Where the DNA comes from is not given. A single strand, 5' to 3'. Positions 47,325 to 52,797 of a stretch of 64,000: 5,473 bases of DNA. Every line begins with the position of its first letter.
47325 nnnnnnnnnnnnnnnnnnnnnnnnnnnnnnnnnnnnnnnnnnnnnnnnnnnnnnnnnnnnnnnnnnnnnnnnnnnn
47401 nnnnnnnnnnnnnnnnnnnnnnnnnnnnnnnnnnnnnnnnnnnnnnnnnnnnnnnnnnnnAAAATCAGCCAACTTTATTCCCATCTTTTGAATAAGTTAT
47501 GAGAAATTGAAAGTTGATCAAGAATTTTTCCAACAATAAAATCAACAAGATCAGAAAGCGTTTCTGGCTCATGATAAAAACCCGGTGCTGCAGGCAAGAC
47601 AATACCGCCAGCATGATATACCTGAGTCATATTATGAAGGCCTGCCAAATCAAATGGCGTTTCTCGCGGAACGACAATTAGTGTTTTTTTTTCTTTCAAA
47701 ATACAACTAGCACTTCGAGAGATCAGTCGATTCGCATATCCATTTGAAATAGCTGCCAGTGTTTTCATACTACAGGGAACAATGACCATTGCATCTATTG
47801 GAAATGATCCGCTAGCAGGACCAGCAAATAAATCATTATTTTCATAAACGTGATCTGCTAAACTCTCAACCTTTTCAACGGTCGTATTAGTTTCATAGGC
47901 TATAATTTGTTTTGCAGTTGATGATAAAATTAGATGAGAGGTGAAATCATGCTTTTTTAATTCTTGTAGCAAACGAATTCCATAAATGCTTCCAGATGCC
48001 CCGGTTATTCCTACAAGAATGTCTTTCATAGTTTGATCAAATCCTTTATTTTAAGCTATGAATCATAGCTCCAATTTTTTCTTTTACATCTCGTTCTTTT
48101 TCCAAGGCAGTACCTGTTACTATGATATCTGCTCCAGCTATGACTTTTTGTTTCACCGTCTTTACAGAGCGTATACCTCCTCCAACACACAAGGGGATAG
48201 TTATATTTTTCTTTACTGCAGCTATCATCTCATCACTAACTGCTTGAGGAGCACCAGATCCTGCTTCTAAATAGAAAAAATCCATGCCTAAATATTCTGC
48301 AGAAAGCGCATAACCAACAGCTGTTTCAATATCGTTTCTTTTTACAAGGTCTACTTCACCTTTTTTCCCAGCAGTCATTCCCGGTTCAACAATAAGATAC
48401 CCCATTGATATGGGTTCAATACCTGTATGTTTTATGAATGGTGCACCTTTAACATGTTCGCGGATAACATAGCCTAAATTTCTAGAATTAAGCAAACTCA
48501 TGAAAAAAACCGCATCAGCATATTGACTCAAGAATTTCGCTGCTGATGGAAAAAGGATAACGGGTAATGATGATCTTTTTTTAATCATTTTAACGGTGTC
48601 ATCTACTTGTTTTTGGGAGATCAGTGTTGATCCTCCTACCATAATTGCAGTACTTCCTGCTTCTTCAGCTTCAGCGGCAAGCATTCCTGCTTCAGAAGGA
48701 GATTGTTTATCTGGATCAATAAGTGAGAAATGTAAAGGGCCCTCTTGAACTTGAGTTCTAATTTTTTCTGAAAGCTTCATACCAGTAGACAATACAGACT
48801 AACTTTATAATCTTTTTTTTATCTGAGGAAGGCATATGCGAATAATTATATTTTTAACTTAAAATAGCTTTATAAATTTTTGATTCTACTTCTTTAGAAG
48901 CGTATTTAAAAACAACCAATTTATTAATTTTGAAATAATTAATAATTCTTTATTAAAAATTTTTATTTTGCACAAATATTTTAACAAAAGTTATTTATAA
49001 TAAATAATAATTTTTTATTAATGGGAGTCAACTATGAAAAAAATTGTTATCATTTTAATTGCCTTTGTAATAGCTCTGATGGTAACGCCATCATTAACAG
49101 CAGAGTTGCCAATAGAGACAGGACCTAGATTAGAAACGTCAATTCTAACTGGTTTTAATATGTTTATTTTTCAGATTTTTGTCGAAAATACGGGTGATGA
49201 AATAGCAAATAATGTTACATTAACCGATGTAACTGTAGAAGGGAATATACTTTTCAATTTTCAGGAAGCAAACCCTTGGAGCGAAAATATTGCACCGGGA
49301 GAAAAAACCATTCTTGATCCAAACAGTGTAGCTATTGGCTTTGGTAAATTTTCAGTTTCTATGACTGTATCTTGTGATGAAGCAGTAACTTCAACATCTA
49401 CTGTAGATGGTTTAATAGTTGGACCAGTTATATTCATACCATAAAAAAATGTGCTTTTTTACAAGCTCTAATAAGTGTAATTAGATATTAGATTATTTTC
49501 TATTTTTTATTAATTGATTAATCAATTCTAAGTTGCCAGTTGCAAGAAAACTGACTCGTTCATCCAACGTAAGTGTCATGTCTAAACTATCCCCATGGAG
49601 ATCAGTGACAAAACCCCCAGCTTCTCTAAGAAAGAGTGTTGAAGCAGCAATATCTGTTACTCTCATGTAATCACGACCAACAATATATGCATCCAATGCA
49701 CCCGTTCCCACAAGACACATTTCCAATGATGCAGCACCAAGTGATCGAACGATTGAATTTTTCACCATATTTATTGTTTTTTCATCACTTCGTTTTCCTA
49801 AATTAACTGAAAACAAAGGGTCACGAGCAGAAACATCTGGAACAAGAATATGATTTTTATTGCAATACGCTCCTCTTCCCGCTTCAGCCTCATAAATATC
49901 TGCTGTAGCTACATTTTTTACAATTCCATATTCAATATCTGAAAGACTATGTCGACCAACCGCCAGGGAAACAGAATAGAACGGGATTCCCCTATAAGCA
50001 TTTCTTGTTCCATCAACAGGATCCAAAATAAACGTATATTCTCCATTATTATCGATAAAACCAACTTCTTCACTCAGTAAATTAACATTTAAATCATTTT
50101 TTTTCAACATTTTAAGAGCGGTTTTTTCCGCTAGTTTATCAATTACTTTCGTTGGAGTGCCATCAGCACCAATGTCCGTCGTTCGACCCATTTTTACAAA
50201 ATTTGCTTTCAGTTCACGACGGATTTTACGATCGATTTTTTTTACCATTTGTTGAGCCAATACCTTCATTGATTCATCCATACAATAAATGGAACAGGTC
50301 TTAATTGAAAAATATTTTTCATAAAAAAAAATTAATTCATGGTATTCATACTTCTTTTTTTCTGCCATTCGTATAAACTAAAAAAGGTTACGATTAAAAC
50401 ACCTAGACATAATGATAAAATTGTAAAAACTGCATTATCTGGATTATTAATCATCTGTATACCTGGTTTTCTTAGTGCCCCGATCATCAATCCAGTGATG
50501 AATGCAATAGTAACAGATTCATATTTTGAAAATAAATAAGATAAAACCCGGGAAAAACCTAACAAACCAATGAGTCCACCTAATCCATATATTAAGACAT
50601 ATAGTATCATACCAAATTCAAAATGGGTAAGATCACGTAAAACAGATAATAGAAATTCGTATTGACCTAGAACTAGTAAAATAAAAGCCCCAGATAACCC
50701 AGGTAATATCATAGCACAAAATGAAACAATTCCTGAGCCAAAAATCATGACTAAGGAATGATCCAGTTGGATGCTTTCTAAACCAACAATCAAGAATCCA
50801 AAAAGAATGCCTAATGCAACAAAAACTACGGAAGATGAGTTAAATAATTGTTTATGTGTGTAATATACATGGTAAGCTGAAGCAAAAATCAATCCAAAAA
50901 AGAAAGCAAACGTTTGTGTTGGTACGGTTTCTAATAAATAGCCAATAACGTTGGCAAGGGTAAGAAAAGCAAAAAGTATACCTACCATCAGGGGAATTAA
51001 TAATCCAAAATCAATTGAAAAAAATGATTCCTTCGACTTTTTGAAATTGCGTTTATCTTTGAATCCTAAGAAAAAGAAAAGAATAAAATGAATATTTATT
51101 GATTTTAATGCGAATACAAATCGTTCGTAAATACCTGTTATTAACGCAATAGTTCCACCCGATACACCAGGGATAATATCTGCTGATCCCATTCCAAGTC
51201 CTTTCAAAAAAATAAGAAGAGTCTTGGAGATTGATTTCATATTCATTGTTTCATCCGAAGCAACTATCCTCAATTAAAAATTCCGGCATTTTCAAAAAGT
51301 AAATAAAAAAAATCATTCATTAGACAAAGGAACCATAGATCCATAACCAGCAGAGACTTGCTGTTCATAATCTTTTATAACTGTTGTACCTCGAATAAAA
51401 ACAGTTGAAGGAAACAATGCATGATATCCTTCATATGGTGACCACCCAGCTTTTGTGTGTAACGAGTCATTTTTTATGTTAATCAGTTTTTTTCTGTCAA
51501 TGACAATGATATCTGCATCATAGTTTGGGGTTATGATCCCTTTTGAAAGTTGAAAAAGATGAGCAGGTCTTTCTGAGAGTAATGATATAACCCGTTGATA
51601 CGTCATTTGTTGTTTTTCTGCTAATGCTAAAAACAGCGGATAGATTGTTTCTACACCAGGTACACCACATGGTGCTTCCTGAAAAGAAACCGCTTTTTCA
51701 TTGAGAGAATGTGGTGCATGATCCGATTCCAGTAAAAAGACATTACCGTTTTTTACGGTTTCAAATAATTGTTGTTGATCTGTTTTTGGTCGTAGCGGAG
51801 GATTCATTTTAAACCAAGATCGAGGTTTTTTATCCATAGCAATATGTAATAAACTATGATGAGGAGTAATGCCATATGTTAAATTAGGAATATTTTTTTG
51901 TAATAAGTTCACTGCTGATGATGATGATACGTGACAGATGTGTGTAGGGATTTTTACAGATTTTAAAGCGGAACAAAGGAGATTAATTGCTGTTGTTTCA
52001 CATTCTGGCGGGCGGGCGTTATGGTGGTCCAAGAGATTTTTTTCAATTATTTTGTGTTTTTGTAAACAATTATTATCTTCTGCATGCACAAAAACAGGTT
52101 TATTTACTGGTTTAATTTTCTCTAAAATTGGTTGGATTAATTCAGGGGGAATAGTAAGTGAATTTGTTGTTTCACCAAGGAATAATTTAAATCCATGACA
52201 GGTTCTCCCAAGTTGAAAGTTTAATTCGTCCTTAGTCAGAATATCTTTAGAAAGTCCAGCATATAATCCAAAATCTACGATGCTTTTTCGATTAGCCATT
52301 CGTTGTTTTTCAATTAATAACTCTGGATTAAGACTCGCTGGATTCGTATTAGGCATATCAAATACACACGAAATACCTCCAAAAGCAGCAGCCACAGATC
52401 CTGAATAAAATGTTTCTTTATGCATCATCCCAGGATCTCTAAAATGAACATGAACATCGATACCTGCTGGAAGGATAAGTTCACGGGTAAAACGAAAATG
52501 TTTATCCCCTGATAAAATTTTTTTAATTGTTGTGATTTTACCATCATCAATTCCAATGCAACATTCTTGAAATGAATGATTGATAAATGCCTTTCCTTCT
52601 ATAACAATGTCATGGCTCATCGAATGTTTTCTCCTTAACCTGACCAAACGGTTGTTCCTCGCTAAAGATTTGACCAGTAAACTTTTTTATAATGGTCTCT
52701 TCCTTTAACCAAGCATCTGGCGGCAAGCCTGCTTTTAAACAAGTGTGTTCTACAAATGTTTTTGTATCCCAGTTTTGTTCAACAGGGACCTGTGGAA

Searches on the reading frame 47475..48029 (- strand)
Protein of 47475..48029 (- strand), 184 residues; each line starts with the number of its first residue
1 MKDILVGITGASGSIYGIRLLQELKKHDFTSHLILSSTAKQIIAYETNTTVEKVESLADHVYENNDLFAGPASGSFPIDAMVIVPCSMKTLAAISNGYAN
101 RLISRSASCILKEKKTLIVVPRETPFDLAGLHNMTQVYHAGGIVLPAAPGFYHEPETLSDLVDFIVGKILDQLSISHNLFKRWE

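Call 53: search_protein_families(library=pfam, proteins=[window:47475-48029:-], max_evalue=0.0001)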
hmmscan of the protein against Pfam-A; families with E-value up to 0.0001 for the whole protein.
window:47475-48029:- (184 aa): 1 family
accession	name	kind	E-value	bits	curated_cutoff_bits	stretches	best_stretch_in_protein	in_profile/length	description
PF02441.25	Flavoprotein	-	1.3e-43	148.8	22.7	1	2-173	1-162/162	Flavoprotein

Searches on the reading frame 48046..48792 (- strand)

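Call 16: search_protein_families(library=pfam, proteins=[window:48046-48792:-], max_evalue=0.001)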
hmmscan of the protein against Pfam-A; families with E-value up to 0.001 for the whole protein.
window:48046-48792:- (248 aa): 4 families
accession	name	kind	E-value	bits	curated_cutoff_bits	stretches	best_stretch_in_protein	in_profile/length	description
PF01884.23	PcrB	-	3.1e-54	184.3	23.9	1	21-237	8-218/226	PcrB family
PF00977.27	His_biosynth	-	1.5e-08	34.9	23.6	1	178-238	53-113/228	Histidine biosynthesis protein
PF05690.20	ThiG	-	3.1e-05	23.9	23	0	185-245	162-222/247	Thiazole biosynthesis protein ThiG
PF00290.26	Trp_syntA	-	0.00012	21.5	27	0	186-232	186-231/259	Tryptophan synthase alpha chain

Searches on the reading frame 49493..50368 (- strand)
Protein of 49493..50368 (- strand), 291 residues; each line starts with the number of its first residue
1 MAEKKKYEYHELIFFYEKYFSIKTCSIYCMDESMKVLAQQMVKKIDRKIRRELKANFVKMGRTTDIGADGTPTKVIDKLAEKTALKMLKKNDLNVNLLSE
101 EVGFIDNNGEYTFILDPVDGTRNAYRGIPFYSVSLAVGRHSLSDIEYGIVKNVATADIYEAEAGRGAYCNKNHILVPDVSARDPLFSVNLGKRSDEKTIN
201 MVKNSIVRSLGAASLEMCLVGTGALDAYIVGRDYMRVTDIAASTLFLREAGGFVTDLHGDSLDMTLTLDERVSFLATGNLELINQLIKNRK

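Call 16: search_protein_families(library=pfam, proteins=[window:49493-50368:-], max_evalue=0.001)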
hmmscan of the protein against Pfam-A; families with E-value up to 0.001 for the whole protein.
window:49493-50368:- (291 aa): 2 families
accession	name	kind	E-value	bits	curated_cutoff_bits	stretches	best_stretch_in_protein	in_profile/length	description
PF00459.30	Inositol_P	-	4.2e-30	105.6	27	1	32-271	3-248/271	Inositol monophosphatase family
PF00316.25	FBPase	-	1.9e-05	24.8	34.8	1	39-123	29-116/191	Fructose-1-6-bisphosphatase, N-terminal domain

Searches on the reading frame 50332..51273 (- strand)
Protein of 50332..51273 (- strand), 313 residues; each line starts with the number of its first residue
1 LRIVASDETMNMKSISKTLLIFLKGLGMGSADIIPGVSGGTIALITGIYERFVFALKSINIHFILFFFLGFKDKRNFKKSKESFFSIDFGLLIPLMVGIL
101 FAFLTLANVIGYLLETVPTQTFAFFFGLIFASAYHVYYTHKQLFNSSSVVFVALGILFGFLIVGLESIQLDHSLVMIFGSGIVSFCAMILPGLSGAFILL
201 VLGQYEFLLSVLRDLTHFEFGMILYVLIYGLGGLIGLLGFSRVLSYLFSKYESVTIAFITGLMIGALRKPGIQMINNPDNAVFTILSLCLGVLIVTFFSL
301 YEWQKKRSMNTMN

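Call 16: search_protein_families(library=pfam, proteins=[window:50332-51273:-], max_evalue=0.001)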
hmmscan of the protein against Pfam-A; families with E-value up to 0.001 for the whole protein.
window:50332-51273:- (313 aa): 1 family
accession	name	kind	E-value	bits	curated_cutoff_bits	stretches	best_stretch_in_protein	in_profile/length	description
PF04018.18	VCA0040-like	-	1.5e-65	221.7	26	1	28-269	1-227/246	Undecaprenyl phosphate translocase-like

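Call 86: search_protein_families(library=ncbifam, proteins=[window:50332-51273:-], max_evalue=0.001)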
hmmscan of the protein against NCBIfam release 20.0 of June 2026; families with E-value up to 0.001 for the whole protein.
window:50332-51273:- (313 aa): 2 families
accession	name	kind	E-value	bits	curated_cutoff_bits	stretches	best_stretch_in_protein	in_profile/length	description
NF052564.1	PlprenPhTpVIBCH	equivalog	2e-62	211.2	400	1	17-269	2-239/303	polyprenyl-phosphate transporter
NF052563.1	PlprenPhTpPopt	equivalog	1.2e-33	116.8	400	1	22-295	8-271/277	polyprenyl-phosphate transporter PopT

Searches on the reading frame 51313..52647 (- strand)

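Call 16: search_protein_families(library=pfam, proteins=[window:51313-52647:-], max_evalue=0.001)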
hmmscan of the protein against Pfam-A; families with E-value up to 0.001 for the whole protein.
window:51313-52647:- (444 aa): 2 families
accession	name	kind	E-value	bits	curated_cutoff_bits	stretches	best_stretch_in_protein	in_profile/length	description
PF01979.26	Amidohydro_1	-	1.1e-16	61.5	25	1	58-387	2-322/345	Amidohydrolase family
PF07969.17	Amidohydro_3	-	0.00077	19.5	29.7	0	344-398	403-458/472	Amidohydrolase family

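Call 86: search_protein_families(library=ncbifam, proteins=[window:51313-52647:-], max_evalue=0.001)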
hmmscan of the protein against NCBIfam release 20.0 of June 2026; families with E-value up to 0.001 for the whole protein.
window:51313-52647:- (444 aa): 32 families (the best 25 are shown)
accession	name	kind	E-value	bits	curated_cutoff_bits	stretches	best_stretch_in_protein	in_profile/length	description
NF002668.0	PRK02382.1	equivalog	5.4e-118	394.5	452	1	29-440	14-427/436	dihydroorotase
NF002284.0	PRK01211.1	subfamily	3e-105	352.5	462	1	15-441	2-405/409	dihydroorotase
TIGR00857.1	pyrC_multi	subfamily_domain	2.8e-94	316.4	279.05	1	28-426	5-411/412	dihydroorotase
NF006559.0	PRK09060.1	equivalog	1.6e-86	290.4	482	1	10-430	3-428/444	dihydroorotase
NF003271.0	PRK04250.1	equivalog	1.2e-85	287.6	405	1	12-428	2-392/407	dihydroorotase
NF005751.0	PRK07575.1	equivalog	1.3e-77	261.1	529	1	27-426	20-422/440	dihydroorotase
NF006837.0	PRK09357.1-2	equivalog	5.2e-67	226.3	575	1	15-411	5-408/428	dihydroorotase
NF006688.0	PRK09236.1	equivalog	2.7e-64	217.6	535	1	16-423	6-425/444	dihydroorotase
TIGR03178.1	allantoinase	equivalog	7.4e-63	212.9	357.85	1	14-436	2-436/441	allantoinase AllB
NF058539.1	ergo_uti2_ErtD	equivalog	7.9e-61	206.3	650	1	12-440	2-446/449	hydantoin-5-propionate amidohydrolase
NF001541.2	PRK00369.1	equivalog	2.3e-59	200.9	310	1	15-430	2-389/400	dihydroorotase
NF004839.0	PRK06189.1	equivalog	6.2e-59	199.8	631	1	12-432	3-438/451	allantoinase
TIGR02033.1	D-hydantoinase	equivalog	4.7e-52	177.4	393.25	1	24-439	12-452/454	dihydropyrimidinase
NF058538.1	ergo_util_ErtD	equivalog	1.7e-51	175.4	600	1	13-439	2-444/446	hydantoin-5-propionate amidohydrolase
NF009941.0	PRK13404.1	subfamily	3.3e-51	174.4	647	1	10-440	2-460/478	dihydropyrimidinase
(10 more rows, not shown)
